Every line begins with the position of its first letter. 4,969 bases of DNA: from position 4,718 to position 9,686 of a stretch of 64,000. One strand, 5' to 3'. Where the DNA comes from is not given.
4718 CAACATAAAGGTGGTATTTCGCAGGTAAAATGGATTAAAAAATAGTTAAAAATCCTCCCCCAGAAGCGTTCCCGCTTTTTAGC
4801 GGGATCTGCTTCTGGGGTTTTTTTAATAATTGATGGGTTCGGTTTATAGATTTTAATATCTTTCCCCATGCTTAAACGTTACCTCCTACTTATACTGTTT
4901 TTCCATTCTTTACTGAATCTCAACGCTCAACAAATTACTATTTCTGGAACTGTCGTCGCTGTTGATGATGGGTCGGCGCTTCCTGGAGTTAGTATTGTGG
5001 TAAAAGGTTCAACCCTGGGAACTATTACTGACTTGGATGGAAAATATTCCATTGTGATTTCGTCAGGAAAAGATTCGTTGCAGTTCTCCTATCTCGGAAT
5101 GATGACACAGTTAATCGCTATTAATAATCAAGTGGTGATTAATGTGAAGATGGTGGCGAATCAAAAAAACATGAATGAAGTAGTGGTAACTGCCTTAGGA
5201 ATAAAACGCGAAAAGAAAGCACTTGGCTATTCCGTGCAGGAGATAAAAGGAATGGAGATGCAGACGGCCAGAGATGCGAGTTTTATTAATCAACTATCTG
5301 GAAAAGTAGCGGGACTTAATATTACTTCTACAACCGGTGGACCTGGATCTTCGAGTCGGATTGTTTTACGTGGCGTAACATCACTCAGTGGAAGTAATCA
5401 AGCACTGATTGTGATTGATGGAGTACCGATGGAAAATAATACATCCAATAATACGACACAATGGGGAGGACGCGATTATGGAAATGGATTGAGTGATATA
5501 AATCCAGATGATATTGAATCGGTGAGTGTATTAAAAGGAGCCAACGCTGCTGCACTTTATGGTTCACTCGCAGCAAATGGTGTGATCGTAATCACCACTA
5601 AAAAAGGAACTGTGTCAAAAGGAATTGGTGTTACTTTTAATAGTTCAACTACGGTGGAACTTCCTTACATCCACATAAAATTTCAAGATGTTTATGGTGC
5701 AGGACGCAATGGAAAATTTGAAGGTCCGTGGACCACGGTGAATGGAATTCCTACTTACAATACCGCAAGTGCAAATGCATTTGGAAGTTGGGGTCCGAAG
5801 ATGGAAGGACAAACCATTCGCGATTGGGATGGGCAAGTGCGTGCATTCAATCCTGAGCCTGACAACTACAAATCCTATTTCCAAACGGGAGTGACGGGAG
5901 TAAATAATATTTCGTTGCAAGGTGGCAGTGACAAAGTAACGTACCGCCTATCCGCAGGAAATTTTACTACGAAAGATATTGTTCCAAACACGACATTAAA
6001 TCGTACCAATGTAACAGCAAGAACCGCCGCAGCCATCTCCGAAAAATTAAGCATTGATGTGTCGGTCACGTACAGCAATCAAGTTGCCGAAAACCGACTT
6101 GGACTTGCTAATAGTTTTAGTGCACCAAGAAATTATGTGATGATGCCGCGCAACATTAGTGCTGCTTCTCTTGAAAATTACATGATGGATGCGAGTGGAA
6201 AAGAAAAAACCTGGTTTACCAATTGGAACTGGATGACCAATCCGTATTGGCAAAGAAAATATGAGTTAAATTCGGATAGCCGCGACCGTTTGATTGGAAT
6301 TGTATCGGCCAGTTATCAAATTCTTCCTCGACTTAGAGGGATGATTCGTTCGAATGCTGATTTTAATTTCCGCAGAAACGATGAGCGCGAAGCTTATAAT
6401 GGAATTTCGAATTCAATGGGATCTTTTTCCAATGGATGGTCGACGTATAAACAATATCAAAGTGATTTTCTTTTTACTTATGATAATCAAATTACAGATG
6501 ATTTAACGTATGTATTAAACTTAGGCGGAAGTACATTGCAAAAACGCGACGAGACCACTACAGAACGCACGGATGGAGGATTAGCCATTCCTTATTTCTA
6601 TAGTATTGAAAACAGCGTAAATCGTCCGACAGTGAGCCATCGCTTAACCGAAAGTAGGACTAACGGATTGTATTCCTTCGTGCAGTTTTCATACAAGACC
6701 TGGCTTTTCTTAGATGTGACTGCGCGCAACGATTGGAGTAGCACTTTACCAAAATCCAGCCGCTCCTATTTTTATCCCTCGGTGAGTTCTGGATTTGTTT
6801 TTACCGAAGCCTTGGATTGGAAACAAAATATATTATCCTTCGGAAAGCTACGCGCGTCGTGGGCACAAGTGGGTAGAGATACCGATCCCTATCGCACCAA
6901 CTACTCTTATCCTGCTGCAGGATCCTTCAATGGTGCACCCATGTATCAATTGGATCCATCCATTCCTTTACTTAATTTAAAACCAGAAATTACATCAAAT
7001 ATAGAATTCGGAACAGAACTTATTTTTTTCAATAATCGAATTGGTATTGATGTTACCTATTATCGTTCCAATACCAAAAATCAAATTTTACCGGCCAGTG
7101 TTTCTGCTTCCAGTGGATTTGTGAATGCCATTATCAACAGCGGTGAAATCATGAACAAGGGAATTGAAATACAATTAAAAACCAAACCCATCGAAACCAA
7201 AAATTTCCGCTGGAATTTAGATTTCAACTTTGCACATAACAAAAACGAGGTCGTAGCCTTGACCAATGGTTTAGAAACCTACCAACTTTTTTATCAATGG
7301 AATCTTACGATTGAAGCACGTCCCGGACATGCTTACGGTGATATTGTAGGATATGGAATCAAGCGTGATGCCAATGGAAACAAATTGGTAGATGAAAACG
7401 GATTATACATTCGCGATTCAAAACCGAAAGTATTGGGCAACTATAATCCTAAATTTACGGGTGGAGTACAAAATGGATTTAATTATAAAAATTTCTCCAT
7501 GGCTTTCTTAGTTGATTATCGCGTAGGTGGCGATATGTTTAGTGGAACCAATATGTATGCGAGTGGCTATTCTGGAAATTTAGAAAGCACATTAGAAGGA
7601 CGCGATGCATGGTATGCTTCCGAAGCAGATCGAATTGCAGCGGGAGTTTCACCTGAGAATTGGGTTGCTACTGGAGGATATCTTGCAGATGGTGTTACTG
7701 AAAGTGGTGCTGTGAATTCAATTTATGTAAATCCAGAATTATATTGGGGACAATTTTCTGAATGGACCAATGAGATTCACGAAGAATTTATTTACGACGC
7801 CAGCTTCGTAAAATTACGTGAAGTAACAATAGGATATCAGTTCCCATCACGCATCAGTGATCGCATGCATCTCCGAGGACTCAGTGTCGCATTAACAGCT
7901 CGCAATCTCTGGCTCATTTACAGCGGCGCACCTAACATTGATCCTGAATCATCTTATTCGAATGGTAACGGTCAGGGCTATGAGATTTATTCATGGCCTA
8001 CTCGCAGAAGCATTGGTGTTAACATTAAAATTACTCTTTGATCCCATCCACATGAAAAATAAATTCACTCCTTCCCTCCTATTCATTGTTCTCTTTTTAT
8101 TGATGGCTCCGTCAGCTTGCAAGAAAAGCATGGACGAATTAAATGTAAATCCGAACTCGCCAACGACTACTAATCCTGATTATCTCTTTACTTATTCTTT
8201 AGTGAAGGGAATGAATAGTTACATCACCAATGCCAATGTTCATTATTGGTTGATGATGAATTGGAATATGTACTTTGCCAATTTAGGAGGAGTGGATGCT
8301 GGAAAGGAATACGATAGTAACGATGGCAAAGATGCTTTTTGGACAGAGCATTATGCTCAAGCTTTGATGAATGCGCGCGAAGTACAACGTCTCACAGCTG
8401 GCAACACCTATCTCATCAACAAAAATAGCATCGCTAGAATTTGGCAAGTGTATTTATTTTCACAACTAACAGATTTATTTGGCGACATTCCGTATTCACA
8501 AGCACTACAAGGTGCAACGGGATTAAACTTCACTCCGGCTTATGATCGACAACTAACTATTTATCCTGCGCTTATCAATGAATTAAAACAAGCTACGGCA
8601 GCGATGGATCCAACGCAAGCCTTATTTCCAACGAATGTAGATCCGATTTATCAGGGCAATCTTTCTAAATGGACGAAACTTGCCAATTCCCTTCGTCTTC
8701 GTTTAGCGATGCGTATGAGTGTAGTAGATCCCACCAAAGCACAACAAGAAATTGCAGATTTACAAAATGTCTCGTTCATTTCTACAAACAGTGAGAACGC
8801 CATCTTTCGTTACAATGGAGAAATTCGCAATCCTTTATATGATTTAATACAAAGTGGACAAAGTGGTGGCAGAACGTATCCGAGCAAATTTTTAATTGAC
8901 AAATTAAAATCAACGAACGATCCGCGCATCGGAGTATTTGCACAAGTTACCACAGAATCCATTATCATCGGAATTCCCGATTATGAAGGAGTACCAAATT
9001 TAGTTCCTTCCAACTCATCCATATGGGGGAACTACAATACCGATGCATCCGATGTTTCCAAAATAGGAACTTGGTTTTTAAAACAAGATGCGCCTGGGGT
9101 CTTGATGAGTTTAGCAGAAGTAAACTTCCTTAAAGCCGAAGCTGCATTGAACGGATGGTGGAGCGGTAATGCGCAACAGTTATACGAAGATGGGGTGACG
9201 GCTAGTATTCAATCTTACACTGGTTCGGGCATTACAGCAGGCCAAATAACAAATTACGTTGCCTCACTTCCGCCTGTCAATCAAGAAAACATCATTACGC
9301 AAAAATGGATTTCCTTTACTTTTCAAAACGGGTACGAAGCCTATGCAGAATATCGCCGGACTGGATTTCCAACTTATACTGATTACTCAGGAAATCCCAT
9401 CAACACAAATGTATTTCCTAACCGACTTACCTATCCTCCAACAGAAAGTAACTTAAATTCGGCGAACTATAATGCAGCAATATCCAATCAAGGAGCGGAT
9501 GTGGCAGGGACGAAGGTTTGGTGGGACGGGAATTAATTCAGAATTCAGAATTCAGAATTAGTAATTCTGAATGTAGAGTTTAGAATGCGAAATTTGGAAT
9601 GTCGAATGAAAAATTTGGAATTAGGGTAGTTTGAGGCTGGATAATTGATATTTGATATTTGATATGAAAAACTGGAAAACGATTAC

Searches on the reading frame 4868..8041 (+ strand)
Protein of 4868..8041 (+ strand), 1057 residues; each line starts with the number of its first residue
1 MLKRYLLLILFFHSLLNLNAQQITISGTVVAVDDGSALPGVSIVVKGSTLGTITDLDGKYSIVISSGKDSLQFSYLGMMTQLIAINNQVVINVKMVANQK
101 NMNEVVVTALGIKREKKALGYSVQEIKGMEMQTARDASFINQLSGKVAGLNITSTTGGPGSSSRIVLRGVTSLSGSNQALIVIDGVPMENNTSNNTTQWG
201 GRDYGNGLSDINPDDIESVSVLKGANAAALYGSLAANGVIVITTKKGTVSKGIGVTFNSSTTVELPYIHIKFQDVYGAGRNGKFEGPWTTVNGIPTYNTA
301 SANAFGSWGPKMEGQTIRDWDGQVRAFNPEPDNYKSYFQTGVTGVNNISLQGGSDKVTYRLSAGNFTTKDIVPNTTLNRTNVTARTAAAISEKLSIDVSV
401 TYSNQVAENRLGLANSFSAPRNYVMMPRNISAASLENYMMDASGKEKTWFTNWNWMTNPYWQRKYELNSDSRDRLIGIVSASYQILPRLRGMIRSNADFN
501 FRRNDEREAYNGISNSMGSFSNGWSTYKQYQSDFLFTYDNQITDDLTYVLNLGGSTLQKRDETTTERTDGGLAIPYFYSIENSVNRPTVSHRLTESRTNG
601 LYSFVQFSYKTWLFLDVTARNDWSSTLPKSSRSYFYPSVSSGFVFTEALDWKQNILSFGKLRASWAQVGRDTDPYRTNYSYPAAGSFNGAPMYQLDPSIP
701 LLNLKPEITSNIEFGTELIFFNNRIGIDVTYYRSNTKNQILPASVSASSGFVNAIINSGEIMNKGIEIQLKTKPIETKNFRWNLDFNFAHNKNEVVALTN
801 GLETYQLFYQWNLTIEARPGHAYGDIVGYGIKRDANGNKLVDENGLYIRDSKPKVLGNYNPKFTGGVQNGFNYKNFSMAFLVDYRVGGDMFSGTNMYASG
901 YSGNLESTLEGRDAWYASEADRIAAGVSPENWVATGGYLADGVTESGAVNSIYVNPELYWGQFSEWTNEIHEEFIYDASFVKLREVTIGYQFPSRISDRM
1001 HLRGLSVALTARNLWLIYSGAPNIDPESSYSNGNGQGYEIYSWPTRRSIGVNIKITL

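Call 9: search_protein_families(library=pfam, proteins=[window:4868-8041:+], max_evalue=0.001)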
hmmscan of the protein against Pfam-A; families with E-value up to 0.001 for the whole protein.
window:4868-8041:+ (1057 aa): 4 families
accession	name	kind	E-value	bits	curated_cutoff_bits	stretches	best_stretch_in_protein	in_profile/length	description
PF07715.20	Plug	-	2.1e-18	67.2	23.9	1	117-239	3-107/107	TonB-dependent Receptor Plug Domain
PF13715.12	CarbopepD_reg_2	-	1.8e-17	63.6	32.2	1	25-107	1-88/88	CarboxypepD_reg-like domain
PF00593.30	TonB_dep_Rec_b-barrel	-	6e-17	63.1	27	1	449-893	28-401/436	TonB dependent receptor-like, beta-barrel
PF13620.12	CarboxypepD_reg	-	1.5e-08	35.3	32.3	1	24-83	1-64/82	Carboxypeptidase regulatory-like domain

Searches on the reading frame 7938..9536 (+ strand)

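Call 9: search_protein_families(library=pfam, proteins=[window:7938-9536:+], max_evalue=0.001)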
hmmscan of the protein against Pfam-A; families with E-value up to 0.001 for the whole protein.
window:7938-9536:+ (532 aa): 2 families
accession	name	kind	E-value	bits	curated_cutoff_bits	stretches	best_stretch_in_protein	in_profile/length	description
PF12771.13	SusD-like_2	-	2.3e-86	290.7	27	1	72-500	1-415/415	Starch-binding associating with outer membrane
PF12741.13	SusD-like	-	2e-72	245.2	27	2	111-432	55-365/495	Susd and RagB outer membrane lipoprotein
